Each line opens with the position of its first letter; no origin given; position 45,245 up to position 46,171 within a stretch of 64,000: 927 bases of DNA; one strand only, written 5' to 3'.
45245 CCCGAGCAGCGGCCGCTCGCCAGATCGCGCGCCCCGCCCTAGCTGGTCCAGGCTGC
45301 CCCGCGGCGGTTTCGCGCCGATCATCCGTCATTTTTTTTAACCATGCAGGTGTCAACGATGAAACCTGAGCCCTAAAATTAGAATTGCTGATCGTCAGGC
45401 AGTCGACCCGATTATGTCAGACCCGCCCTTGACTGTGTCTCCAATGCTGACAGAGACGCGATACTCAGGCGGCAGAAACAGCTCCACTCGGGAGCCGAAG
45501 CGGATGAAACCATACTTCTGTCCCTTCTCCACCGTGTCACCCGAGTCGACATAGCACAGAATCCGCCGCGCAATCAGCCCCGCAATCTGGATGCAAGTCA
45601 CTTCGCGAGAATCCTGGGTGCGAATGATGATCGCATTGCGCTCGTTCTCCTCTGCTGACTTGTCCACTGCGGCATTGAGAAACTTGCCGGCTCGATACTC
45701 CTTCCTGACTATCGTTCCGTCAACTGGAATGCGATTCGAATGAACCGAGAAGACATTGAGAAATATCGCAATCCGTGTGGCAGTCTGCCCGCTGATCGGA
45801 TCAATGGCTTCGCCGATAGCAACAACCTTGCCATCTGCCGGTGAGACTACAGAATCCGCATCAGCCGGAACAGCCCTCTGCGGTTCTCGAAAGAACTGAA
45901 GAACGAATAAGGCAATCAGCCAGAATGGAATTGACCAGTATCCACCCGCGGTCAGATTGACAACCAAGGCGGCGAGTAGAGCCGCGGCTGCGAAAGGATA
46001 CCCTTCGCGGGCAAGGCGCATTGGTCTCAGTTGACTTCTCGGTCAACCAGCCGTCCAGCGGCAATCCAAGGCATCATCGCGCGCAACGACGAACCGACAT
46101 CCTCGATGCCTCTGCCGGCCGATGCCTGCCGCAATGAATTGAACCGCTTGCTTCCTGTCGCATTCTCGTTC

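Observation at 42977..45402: GC-rich IS-like element carrying an ATGA-coupled Dam-like methyltransferase and DDE transposase, inserted between psd and pssA with a 15-bp duplication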

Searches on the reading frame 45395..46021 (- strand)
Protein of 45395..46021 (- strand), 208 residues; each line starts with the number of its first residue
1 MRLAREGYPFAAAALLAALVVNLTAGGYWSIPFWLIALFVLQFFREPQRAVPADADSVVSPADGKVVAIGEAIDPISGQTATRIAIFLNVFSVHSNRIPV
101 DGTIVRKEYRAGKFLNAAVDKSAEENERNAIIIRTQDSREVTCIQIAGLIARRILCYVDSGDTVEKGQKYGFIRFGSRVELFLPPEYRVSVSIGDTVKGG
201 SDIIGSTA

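Call 4: search_protein_families(library=pfam, proteins=[window:45395-46021:-], max_evalue=0.01)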
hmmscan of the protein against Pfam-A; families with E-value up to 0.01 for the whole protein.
window:45395-46021:- (208 aa): 1 family
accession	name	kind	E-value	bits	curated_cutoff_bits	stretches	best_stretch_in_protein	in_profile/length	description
PF02666.20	PS_Dcarbxylase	-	2.4e-45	155.1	22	1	37-204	2-197/198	Phosphatidylserine decarboxylase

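Call 5: search_protein_families(library=ncbifam, proteins=[window:45395-46021:-], max_evalue=0.01)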
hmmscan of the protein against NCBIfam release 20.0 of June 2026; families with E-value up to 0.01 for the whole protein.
window:45395-46021:- (208 aa): 15 families
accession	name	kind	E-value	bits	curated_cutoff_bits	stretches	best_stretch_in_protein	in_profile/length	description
NF003680.0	PRK05305.1-5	equivalog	7e-87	290.3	262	1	3-205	10-212/217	phosphatidylserine decarboxylase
NF003678.0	PRK05305.1-2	equivalog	1.2e-75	253.6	225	1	1-206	6-216/218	phosphatidylserine decarboxylase family protein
NF003679.0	PRK05305.1-3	equivalog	1.1e-63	214.9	252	1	4-206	28-232/234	phosphatidylserine decarboxylase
NF003677.0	PRK05305.1-1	equivalog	1.4e-63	214.3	315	1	3-205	14-218/232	phosphatidylserine decarboxylase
TIGR00164.2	AS_decarb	equivalog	9.4e-63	211.3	230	1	4-204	3-208/215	archaetidylserine decarboxylase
NF003684.0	PRK05305.2-4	equivalog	3.3e-57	193.7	317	1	3-205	9-212/228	phosphatidylserine decarboxylase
NF003682.0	PRK05305.2-2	equivalog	6.8e-56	189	284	1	13-206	19-211/212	phosphatidylserine decarboxylase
NF003685.0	PRK05305.2-5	equivalog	7.9e-56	188.5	183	1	6-206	5-192/198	phosphatidylserine decarboxylase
NF003681.0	PRK05305.2-1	equivalog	7.8e-53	179.2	377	1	4-205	12-216/231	phosphatidylserine decarboxylase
NF003683.0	PRK05305.2-3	equivalog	1.1e-47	162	244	1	1-204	5-200/204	phosphatidylserine decarboxylase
NF038088.1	anchor_synt_D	exception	5.9e-41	140.1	240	1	6-204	4-192/194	protein sorting system archaetidylserine decarboxylase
NF002853.0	PRK03140.1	equivalog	6.6e-06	25.6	307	0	37-71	61-94/262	phosphatidylserine decarboxylase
NF001941.0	PRK00723.1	equivalog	2.9e-05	23.5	371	0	125-184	203-263/297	phosphatidylserine decarboxylase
NF003038.0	PRK03934.1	equivalog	0.00056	18.8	285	0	161-203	220-263/267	phosphatidylserine decarboxylase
TIGR00163.1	PS_decarb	equivalog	0.002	17.3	111.75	0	38-71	18-50/243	archaetidylserine decarboxylase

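Call 19: find_encoding_contigs(protein=window:45395-46015:-, flank=4000, max_places=8)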
Protein window:45395-46015:- (206 aa): no gene with exactly this product is on record in the collection.

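Call 59: find_homologous_proteins(query=window:45395-46021:-, max_evalue=1e-40)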
Query window:45395-46021:- (208 aa): 7650 proteins with E <= 1e-40 among 8000 candidates; the best 120 are listed.
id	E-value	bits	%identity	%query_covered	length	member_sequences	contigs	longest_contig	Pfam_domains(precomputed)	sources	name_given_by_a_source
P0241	2.3e-130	450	100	100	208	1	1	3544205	PF02666.21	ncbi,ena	-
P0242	2.7e-128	443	99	99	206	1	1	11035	PF02666.21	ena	-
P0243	5.6e-112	390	84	100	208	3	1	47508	PF02666.21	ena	-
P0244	3.7e-111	387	84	100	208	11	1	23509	PF02666.21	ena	-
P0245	1.8e-110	385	83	100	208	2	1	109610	PF02666.21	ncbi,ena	-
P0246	8.9e-110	383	82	100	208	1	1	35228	PF02666.21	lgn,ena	-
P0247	1.4e-109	382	82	100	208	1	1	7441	PF02666.21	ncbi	-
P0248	2.6e-109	381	82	100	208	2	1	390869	PF02666.21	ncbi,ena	-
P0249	3.5e-109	381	82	100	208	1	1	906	PF02666.21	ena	-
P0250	5.2e-109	380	82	100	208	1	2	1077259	PF02666.21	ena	-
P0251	7.0e-109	380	82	100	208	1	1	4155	PF02666.21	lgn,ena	-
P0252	2.9e-108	378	81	100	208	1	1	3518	PF02666.21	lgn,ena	-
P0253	2.0e-107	375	80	100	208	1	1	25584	PF02666.21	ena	-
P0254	4.3e-106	371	81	99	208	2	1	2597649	PF02666.21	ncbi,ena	-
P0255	1.4e-104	366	78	98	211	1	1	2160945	PF02666.21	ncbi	-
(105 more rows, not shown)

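Call 60: find_encoding_contigs(protein=P0243, flank=3000, max_places=2)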
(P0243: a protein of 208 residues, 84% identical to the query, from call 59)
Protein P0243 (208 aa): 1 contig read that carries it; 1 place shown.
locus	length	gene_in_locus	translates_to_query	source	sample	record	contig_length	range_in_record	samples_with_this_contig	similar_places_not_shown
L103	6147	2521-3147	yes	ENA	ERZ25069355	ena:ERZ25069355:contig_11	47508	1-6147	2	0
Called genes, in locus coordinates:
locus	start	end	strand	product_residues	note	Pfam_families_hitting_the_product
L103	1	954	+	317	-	?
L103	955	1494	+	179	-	PF01842:ACT, PF22629:ACT_AHAS_ss, PF13710:ACT_5, PF10369:ALS_ss_C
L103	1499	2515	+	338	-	PF02826:2-Hacid_dh_C, PF03446:NAD_binding_2, PF03807:F420_oxidored, PF07991:KARI_N, PF01450:KARI_C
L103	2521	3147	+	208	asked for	PF02666:PS_Dcarbxylase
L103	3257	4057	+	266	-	PF01066:CDP-OH_P_transf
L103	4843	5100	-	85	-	-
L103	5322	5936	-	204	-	PF04313:HSDR_N (faint), PF13588:HSDR_N_2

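Call 61: find_encoding_contigs(protein=P0245, flank=3000, max_places=2)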
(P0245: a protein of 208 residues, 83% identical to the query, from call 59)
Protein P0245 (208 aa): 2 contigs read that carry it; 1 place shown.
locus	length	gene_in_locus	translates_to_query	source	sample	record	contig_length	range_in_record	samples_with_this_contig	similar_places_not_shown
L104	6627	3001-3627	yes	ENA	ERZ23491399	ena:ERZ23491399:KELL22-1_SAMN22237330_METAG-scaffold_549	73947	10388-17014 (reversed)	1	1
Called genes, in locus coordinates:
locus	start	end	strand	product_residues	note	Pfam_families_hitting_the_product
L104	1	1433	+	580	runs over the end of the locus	PF02776:TPP_enzyme_N, PF00205:TPP_enzyme_M, PF02775:TPP_enzyme_C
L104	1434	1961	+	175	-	PF01842:ACT, PF22629:ACT_AHAS_ss, PF13710:ACT_5, PF10369:ALS_ss_C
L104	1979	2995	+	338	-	PF02826:2-Hacid_dh_C, PF03446:NAD_binding_2, PF03807:F420_oxidored, PF07991:KARI_N, PF01450:KARI_C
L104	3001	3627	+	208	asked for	PF02666:PS_Dcarbxylase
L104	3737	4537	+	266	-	PF01066:CDP-OH_P_transf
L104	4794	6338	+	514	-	PF00682:HMGL-like, PF22617:HCS_D2, PF08502:LeuA_dimer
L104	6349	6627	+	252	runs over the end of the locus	PF03167:UDG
